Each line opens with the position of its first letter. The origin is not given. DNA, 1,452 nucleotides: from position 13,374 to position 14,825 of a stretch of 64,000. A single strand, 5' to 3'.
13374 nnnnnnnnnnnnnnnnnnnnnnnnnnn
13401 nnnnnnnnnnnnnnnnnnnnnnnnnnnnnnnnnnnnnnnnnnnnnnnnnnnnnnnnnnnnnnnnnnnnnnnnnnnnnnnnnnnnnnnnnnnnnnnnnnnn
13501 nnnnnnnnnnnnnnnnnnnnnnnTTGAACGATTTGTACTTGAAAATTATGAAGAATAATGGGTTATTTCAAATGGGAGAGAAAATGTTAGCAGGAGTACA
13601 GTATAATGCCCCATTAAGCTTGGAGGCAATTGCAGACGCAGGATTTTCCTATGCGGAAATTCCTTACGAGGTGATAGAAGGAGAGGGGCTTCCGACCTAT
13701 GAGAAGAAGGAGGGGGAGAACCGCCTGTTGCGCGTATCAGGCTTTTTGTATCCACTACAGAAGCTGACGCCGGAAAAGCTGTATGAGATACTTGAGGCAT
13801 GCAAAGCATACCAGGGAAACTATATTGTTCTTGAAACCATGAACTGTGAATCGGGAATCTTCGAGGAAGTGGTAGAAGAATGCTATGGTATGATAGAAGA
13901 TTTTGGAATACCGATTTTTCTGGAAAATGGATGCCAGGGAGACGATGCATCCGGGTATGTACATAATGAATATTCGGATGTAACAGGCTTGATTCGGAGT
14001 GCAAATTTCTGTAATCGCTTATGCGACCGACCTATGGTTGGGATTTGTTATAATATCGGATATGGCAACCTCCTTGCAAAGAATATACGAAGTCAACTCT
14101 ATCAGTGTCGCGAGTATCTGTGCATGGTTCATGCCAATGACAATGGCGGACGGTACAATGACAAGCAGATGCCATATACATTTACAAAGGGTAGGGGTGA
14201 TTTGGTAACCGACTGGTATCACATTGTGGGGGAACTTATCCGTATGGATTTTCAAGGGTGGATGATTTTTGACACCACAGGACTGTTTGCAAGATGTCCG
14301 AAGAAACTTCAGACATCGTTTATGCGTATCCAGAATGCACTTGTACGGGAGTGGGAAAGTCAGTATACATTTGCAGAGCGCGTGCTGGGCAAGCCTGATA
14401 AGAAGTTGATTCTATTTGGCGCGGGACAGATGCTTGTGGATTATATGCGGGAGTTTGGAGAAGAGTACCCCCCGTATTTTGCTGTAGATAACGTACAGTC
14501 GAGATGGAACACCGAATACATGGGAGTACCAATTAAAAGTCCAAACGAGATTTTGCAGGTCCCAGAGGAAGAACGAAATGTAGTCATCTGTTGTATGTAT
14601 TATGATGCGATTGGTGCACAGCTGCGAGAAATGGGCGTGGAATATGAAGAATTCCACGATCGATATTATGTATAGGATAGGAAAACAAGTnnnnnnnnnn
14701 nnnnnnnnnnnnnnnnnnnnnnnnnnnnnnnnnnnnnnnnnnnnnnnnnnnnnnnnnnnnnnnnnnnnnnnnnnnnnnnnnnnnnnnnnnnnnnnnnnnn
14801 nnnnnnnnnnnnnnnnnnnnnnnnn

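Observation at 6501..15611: LicD block fed by unusual fusions: a candidate rare CDP-polyol pathway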

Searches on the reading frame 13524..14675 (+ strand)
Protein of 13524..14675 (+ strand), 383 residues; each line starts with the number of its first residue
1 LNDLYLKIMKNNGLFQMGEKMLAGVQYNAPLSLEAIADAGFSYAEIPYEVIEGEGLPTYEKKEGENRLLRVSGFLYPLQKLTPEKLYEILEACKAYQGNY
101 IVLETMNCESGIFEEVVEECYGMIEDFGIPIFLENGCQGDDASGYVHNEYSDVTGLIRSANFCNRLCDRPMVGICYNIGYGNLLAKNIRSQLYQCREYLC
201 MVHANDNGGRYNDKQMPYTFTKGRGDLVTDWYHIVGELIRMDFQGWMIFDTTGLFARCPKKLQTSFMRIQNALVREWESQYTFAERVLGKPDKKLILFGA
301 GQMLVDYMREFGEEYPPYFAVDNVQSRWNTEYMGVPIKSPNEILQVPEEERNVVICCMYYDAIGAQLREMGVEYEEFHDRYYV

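Call 3: search_protein_families(library=pfam, proteins=[window:13524-14675:+], max_evalue=0.01)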
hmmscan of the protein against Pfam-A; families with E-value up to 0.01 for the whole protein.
window:13524-14675:+ (383 aa): 1 family
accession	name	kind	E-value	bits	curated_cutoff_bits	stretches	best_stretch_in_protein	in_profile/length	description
PF01261.30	AP_endonuc_2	-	8.2e-07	29.4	31.1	1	114-251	105-229/249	Xylose isomerase-like TIM barrel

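Call 5: search_protein_families(library=ncbifam, proteins=[window:13524-14675:+], max_evalue=0.01)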
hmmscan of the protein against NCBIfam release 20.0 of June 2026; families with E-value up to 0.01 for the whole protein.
window:13524-14675:+ (383 aa): 0 families

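Call 43: search_solved_structures(query=window:13524-14675:+, max_evalue=1)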
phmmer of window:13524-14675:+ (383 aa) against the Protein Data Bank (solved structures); distinct sequences matched with E-value up to 1: 1.
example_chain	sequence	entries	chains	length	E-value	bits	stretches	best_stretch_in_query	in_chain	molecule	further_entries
2zyl_A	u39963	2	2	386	0.098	15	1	96-149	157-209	POSSIBLE OXIDOREDUCTASE | 3-ketosteroid-9-alpha-monooxygenase oxygenase subunit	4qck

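Call 54: find_homologous_proteins(query=window:13572-14675:+, max_evalue=0.00001)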
Query window:13572-14675:+ (367 aa): 96 proteins with E <= 0.00001 among 1755 candidates.
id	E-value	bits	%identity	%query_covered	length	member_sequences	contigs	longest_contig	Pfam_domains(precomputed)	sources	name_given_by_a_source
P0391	3.6e-243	825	96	99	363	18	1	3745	PF01261.31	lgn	-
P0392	1.4e-239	813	94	99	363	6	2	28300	PF01261.31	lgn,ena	-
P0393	5.9e-209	712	82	99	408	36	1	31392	PF01261.31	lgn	-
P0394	1.0e-198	678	77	99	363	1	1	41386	PF01261.31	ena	-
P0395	1.5e-198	678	77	99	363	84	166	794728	PF01261.31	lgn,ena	-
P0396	1.7e-195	668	76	99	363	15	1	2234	PF01261.31,PF22674.3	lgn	-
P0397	4.8e-194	663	76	99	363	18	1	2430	PF01261.31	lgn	-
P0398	4.5e-193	660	75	99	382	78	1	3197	PF01261.31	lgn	-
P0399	4.8e-190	650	74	99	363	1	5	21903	PF01261.31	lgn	-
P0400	5.2e-190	650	75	99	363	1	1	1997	-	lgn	-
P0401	8.2e-190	649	74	99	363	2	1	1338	PF01261.31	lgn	-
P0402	1.4e-189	648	74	99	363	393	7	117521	PF01261.31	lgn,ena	-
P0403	2.9e-187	641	72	99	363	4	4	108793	PF01261.31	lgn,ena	-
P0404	1.8e-186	638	74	99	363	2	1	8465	PF01261.31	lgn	-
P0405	7.5e-186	636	73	99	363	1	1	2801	PF01261.31,PF22674.3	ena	-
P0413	6.8e-171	587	66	99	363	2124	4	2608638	-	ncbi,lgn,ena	-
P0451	2.8e-70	256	38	99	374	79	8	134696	PF01261.31,PF22674.3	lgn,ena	-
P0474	5.5e-25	106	29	70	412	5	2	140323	PF01261.31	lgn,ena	-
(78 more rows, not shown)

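Call 66: predict_structure(alignment_id=A2)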
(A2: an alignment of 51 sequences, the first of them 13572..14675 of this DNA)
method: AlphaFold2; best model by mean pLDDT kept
length: 367 residues; sequences in the alignment: 51
mean_pLDDT: 94.4   pTM: 0.90
mean pLDDT of the five models: 94.4, 92.9, 92.7, 92.5, 92.4
residues with pLDDT >= 90: 323; 70-90: 40; 50-70: 2; < 50: 2
segments of 3 or more residues with pLDDT < 50: none
pLDDT, mean of each block of 10 residues (from residue 1): 80 94 96 91 81 94 98 98 98 96 97 98 97 96 98 97 97 97 98 91 80 92 95 93 94 96 93 97 96 96 98 98 98 98 93 97 87
secondary structure, 60 per line:
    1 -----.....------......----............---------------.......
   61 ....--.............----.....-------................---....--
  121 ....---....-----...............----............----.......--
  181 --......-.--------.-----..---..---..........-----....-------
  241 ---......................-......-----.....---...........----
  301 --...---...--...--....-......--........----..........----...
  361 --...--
elements in order: E6-10 H17-22 E27-31 H32-38 E54-61 H67-79 E84-88 H96-111 E115-118 E121-124 E128-131 H137-151 E156-161 H162-167 H172-178 E183-188 H215-224 E230-233 H244-265 H267-272 E278-282 H286-296 E303-305 E314-316 E319-322 H324-329 E335-339 H344-353 E358-360

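Call 70: fold_search(model_id=the predicted structure, library=pdb)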
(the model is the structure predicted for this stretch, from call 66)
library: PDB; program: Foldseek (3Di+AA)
matches with E <= 10: 1634; with E <= 0.001: 215
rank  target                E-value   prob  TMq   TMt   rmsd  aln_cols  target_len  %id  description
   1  4pfh_A                2.5e-09  1.00  0.52  0.63   5.1       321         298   14  Crystal structure of engineered D-tagatose 3-epimerase PcDTE-IDF8 (released 2014-10-22)
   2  4pfh_B                3.5e-09  1.00  0.51  0.63   5.2       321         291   14  Crystal structure of engineered D-tagatose 3-epimerase PcDTE-IDF8 (released 2014-10-22)
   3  4q7i_A                4.4e-09  1.00  0.50  0.61   5.3       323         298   14  Crystal structure of engineered thermostable D-tagatose 3-epimerase PcDTE-Var8 (released 2014-10-22)
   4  4ytr_B                5.8e-09  1.00  0.50  0.61   5.3       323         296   14  Crystal structure of D-tagatose 3-epimerase C66S from Pseudomonas cichorii in complex with 1-deoxy L-tagatose (released 2016-03-23)
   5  4xsl_D                7.3e-09  1.00  0.50  0.62   5.2       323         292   14  Crystal strcutre of D-tagatose 3-epimerase C66S from Pseudomonas cichorii in complex with glycerol (released 2016-01-27)
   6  6wn6_A                8.1e-09  1.00  0.46  0.62   5.8       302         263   16  Crystal structure of 3-keto-D-glucoside 4-epimerase, YcjR, from E. coli, apo form (released 2020-06-10)
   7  4pgl_A                8.6e-09  1.00  0.48  0.58   5.7       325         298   14  Crystal structure of engineered D-tagatose 3-epimerase PcDTE-ILS6 (released 2014-10-22)
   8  4pgl_B                9.1e-09  1.00  0.50  0.63   5.2       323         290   14  Crystal structure of engineered D-tagatose 3-epimerase PcDTE-ILS6 (released 2014-10-22)
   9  3cqj_B                1.0e-08  1.00  0.49  0.64   5.5       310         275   11  Crystal Structure of L-xylulose-5-phosphate 3-epimerase UlaE (form B) complex with Zn2+ (released 2008-11-25)
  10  2ou4_B                1.2e-08  1.00  0.50  0.62   5.5       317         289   13  Crystal structure of D-tagatose 3-epimerase from Pseudomonas cichorii (released 2007-12-25)
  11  4xsl_A                1.2e-08  1.00  0.50  0.61   5.8       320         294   14  Crystal strcutre of D-tagatose 3-epimerase C66S from Pseudomonas cichorii in complex with glycerol (released 2016-01-27)
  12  8yec_E                1.2e-08  1.00  0.50  0.60   6.0       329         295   13  Crystal structure of L-ribulose 3-epimerase in complex with D-allulose (released 2025-02-12)
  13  4q7i_B                1.3e-08  1.00  0.50  0.62   5.3       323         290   14  Crystal structure of engineered thermostable D-tagatose 3-epimerase PcDTE-Var8 (released 2014-10-22)
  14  8yec_C                1.3e-08  1.00  0.49  0.60   6.0       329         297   13  Crystal structure of L-ribulose 3-epimerase in complex with D-allulose (released 2025-02-12)
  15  4xsl_B                1.6e-08  1.00  0.49  0.60   5.8       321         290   14  Crystal strcutre of D-tagatose 3-epimerase C66S from Pseudomonas cichorii in complex with glycerol (released 2016-01-27)
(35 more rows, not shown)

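Call 84: find_encoding_contigs(protein=P0413, flank=8000, max_places=2)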
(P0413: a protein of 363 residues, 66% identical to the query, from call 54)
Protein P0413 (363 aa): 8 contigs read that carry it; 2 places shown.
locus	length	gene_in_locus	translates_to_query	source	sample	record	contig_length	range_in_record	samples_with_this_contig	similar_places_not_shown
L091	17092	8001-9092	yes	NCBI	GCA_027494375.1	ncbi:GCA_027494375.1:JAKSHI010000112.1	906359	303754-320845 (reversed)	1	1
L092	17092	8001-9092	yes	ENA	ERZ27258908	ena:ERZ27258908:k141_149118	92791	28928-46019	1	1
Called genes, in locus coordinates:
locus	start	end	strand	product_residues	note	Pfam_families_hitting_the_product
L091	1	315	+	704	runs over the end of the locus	PF02465:FliD_N, PF07195:FliD_C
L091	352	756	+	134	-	PF02561:FliS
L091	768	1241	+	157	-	-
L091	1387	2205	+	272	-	PF00669:Flagellin_N, PF00700:Flagellin_C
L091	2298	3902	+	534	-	PF04991:LicD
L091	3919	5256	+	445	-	PF01467:CTP_transf_like, PF01408:GFO_IDH_MocA, PF22725:GFO_IDH_MocA_C3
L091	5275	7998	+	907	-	PF04991:LicD, PF01408:GFO_IDH_MocA, PF22725:GFO_IDH_MocA_C3, PF03009:GDPD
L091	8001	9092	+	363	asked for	-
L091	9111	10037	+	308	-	PF01261:AP_endonuc_2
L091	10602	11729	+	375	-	PF04055:Radical_SAM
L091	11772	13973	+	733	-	PF22674:C2185-like_N (weak)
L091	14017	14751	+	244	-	PF00483:NTP_transferase (faint), PF01128:IspD, PF02348:CTP_transf_3 (weak), PF12804:NTP_transf_3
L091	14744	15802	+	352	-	PF01073:3Beta_HSD, PF01370:Epimerase, PF02719:Polysacc_synt_2, PF07993:NAD_binding_4, PF16363:GDP_Man_Dehyd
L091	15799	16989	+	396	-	PF04464:Glyphos_transf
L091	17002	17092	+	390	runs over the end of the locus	PF04055:Radical_SAM, PF13186:SPASM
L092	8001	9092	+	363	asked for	-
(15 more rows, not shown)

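Call 85: find_encoding_contigs(protein=P0451, flank=8000, max_places=2)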
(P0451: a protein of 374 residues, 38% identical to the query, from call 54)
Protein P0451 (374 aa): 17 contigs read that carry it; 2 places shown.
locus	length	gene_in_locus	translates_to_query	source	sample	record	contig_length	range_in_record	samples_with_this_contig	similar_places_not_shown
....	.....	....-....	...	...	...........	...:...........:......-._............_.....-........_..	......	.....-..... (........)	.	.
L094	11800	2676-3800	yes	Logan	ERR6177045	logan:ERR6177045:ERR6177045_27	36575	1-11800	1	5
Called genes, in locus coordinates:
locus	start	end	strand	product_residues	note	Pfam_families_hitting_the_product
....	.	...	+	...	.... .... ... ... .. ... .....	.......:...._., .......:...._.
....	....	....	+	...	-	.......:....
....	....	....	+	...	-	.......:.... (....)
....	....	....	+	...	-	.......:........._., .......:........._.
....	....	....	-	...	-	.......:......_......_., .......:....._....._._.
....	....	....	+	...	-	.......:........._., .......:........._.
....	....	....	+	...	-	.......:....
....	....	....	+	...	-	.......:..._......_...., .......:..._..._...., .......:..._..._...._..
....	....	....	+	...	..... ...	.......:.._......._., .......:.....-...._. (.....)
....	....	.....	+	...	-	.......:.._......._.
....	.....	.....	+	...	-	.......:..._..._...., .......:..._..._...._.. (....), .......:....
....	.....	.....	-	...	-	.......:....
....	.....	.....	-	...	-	-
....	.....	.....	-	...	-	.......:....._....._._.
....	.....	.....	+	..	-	-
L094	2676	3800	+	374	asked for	PF01261:AP_endonuc_2, PF22674:C2185-like_N (faint)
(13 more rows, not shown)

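Call 86: find_encoding_contigs(protein=P0474, flank=8000, max_places=2)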
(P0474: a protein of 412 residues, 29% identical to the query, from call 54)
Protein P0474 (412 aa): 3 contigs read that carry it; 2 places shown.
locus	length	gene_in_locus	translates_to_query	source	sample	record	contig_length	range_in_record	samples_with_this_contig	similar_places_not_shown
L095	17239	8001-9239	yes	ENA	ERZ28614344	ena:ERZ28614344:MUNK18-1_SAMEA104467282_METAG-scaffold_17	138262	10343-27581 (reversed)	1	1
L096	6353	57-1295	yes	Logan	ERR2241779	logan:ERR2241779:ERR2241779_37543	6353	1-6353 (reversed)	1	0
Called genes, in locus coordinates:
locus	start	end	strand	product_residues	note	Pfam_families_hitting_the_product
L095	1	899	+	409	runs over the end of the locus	PF01501:Glyco_transf_8, PF18404:Glyco_transf_24, PF22674:C2185-like_N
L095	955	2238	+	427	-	-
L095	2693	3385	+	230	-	-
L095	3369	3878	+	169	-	-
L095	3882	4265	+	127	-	-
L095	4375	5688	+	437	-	PF00535:Glycos_transf_2, PF10111:Glyco_tranf_2_2, PF13641:Glyco_tranf_2_3 (weak), PF22674:C2185-like_N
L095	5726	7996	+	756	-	PF22674:C2185-like_N (faint), PF01467:CTP_transf_like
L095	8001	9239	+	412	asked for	PF01261:AP_endonuc_2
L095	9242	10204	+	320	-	PF01261:AP_endonuc_2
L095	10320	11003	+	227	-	PF13151:DUF3990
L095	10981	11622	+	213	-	-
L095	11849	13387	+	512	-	PF13844:Glyco_transf_41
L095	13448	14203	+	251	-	PF00731:AIRC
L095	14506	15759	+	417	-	PF01969:Ni_insertion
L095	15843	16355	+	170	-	PF02620:YceD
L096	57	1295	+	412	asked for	PF01261:AP_endonuc_2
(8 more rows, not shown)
